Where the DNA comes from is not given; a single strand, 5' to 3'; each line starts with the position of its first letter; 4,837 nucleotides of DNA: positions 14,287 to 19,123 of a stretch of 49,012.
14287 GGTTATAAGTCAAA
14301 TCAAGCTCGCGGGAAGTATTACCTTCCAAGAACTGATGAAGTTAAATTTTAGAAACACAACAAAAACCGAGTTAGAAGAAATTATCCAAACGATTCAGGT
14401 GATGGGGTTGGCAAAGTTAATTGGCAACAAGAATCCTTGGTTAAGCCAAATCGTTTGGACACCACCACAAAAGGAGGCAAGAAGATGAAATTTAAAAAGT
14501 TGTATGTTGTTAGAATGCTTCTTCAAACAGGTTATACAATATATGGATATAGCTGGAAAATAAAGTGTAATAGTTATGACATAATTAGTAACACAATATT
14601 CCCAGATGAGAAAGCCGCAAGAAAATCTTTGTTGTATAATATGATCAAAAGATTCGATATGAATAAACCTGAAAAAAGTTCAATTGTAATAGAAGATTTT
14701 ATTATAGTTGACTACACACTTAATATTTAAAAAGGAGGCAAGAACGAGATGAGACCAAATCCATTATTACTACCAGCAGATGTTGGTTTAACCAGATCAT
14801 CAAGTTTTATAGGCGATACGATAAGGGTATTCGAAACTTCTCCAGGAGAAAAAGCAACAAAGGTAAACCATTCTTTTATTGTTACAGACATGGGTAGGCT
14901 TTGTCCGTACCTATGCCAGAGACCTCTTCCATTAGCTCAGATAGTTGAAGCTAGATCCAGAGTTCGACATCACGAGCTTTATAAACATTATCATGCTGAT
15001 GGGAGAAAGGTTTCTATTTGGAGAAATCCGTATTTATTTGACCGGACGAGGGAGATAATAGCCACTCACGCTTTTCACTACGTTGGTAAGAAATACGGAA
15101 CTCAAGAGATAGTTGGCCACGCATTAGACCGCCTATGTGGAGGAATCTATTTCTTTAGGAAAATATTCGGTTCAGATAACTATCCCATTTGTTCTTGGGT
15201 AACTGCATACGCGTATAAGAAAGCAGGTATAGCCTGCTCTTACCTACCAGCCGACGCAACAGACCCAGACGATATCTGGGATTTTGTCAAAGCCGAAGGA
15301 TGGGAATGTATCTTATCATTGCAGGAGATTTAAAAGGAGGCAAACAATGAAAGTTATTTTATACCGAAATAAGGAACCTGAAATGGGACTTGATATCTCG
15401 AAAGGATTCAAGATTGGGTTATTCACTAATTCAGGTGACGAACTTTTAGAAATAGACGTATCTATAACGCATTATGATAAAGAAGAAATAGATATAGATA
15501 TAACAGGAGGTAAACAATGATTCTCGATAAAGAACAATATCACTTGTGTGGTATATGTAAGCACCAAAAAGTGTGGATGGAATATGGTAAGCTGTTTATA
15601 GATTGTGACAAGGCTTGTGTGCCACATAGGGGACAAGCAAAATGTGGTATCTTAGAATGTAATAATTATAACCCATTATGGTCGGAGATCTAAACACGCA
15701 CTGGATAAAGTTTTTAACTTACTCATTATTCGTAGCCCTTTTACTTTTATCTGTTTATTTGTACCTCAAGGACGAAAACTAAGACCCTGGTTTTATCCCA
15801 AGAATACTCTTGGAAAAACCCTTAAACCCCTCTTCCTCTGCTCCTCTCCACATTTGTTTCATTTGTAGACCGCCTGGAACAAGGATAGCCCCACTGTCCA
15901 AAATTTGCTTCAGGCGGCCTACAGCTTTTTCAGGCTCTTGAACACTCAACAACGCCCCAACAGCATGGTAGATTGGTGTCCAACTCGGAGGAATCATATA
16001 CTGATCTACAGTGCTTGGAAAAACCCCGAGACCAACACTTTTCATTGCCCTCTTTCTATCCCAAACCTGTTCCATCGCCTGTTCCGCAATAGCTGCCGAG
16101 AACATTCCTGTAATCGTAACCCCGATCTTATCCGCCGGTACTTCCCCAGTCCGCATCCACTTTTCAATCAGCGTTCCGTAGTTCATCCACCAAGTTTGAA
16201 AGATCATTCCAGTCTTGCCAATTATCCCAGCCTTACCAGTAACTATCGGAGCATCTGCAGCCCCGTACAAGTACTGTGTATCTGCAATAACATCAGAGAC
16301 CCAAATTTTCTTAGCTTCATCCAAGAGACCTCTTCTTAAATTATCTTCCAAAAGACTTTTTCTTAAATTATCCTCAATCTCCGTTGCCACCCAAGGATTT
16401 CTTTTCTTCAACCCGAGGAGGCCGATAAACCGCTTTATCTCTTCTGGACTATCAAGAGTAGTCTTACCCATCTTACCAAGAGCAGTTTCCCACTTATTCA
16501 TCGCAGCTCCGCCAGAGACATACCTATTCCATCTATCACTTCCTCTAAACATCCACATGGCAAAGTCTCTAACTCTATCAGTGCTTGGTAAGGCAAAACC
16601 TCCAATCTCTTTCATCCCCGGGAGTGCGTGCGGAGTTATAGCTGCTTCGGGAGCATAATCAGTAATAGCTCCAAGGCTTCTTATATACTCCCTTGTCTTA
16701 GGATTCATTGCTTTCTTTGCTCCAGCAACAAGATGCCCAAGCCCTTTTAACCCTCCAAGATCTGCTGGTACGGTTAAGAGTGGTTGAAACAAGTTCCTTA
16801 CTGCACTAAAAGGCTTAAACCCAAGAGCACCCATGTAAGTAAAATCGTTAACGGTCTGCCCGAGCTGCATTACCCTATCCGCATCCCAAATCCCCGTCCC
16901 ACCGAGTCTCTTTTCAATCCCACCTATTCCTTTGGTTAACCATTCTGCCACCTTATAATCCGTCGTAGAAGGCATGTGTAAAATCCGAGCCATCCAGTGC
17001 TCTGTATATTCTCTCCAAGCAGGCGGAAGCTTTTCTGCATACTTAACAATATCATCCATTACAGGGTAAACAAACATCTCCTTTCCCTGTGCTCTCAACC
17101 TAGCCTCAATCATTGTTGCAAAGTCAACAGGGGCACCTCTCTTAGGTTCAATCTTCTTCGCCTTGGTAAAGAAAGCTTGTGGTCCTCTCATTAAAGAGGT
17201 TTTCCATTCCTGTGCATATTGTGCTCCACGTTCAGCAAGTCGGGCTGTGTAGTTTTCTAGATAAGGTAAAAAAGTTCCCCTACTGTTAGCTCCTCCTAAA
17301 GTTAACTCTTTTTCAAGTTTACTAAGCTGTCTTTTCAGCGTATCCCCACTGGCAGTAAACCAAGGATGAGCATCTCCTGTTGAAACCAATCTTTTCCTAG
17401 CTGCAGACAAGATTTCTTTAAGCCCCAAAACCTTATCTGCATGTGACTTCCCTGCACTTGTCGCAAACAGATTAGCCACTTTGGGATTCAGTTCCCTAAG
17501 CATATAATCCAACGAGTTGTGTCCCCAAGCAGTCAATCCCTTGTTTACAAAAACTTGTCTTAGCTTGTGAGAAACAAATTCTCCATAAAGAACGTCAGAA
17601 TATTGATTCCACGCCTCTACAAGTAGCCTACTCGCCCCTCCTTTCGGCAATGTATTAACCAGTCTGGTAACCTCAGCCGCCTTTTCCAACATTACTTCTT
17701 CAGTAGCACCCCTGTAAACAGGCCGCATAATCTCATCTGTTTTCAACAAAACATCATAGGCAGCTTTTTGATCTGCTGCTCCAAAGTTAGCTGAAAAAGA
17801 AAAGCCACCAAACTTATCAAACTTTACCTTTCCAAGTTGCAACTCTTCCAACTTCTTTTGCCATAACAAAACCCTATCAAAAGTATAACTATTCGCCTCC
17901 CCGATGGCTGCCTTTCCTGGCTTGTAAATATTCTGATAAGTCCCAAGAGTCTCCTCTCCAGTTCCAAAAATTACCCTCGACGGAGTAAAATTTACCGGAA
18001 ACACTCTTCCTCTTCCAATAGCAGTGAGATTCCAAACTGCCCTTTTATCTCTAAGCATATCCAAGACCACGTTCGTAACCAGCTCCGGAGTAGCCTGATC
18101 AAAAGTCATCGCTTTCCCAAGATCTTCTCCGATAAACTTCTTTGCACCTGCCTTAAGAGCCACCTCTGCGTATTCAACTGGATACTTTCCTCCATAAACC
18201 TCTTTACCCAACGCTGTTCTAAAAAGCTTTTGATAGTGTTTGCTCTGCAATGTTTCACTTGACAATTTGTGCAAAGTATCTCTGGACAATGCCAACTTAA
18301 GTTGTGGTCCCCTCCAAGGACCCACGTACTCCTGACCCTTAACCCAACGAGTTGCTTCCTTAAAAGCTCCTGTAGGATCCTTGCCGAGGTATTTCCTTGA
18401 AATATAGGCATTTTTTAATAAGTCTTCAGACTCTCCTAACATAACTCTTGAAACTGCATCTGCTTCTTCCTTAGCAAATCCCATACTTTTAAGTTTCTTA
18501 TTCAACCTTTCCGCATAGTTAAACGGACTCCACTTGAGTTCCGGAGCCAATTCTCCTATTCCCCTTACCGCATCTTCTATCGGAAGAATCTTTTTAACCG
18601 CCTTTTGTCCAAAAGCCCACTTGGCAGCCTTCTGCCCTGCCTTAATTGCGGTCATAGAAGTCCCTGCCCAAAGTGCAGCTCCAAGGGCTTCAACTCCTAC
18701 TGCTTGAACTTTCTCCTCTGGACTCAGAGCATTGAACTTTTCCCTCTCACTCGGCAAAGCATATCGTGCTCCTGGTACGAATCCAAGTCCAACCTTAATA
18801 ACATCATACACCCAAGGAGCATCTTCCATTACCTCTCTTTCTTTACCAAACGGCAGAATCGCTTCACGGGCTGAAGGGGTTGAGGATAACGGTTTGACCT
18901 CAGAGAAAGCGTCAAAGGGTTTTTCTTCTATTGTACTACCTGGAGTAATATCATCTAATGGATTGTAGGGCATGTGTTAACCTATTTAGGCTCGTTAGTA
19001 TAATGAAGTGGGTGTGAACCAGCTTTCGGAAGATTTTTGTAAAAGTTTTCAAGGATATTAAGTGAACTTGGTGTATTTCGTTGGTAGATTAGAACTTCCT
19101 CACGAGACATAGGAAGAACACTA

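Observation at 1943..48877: A family of nine 35-bp quasi-palindromes found only in intergenic DNA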

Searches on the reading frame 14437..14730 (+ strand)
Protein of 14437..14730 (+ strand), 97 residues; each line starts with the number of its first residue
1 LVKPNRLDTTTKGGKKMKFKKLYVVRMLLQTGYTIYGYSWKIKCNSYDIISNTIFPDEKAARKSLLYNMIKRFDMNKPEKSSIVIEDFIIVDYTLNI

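Call 32: search_protein_families(library=pfam, proteins=[window:14437-14730:+], max_evalue=0.1)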
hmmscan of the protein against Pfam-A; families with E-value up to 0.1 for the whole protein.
window:14437-14730:+ (97 aa): 2 families
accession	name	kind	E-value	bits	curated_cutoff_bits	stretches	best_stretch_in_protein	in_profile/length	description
PF02021.23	UPF0102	-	0.06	14.2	23.6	1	24-78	5-59/80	Uncharacterised protein family UPF0102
PF00333.26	Ribosomal_S5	-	0.099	13.1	27.1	0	2-25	6-29/65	Ribosomal protein S5, N-terminal domain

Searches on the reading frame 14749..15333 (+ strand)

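Call 6: search_protein_families(library=pfam, proteins=[window:14749-15333:+])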
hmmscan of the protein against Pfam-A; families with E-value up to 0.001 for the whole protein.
window:14749-15333:+ (194 aa): 0 families

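Call 27: search_protein_families(library=phrogs, proteins=[window:14749-15333:+], max_evalue=0.01)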
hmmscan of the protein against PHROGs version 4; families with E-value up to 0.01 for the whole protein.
window:14749-15333:+ (194 aa): 1 family
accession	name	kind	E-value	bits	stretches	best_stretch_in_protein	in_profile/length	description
phrog_1128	-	moron, auxiliary metabolic gene and host takeover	2.2e-06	28.2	1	9-180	24-168/381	enoyl-CoA hydratase/carnithine racemase-like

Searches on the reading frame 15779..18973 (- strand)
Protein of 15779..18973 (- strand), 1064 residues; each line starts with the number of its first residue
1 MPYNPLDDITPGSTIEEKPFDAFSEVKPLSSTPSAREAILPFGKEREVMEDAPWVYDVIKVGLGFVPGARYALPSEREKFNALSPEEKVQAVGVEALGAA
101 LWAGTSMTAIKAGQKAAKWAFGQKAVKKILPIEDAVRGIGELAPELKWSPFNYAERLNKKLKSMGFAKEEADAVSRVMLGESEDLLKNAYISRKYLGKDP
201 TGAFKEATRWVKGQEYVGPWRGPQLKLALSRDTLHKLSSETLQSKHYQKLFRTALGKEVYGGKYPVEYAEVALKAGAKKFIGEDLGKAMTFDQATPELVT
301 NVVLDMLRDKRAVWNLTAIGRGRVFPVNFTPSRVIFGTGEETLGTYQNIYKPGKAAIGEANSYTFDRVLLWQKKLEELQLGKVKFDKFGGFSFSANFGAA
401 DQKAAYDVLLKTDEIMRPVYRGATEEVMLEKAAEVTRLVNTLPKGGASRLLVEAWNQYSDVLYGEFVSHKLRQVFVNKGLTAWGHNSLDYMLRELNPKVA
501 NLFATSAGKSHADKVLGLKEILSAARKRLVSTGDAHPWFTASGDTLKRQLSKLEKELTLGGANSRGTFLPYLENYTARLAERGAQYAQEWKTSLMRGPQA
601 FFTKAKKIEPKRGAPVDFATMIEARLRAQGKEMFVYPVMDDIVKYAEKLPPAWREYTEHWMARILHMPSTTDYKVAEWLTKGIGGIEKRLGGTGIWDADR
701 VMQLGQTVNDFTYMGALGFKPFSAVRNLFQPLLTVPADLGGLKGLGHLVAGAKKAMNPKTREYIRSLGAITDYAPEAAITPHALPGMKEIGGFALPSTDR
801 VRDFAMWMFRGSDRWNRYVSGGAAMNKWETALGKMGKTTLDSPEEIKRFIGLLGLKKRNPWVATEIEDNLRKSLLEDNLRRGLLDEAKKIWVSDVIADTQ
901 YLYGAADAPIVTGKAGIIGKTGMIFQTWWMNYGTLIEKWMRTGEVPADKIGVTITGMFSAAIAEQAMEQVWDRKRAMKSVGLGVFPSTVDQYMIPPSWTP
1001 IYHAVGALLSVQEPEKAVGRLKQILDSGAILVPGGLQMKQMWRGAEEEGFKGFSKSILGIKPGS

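Call 5: search_protein_families(library=phrogs, proteins=[window:15779-18973:-])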
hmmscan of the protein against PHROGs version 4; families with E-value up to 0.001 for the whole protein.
window:15779-18973:- (1064 aa): 0 families

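Call 72: search_solved_structures(query=A2, max_evalue=10)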
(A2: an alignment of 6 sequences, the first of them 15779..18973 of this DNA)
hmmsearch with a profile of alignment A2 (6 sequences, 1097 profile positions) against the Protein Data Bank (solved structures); distinct sequences matched with E-value up to 10: 4.
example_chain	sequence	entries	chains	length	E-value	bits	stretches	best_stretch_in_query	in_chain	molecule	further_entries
2lse_A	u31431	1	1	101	0.032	15.4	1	435-506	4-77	Four Helix Bundle Protein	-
8fjg_A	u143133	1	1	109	0.21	12.7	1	494-555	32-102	H12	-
6dd8_A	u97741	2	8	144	0.6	11.2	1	525-592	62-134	Synaptonemal complex protein 3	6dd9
1bry_Y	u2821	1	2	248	0.77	10.8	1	96-191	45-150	BRYODIN I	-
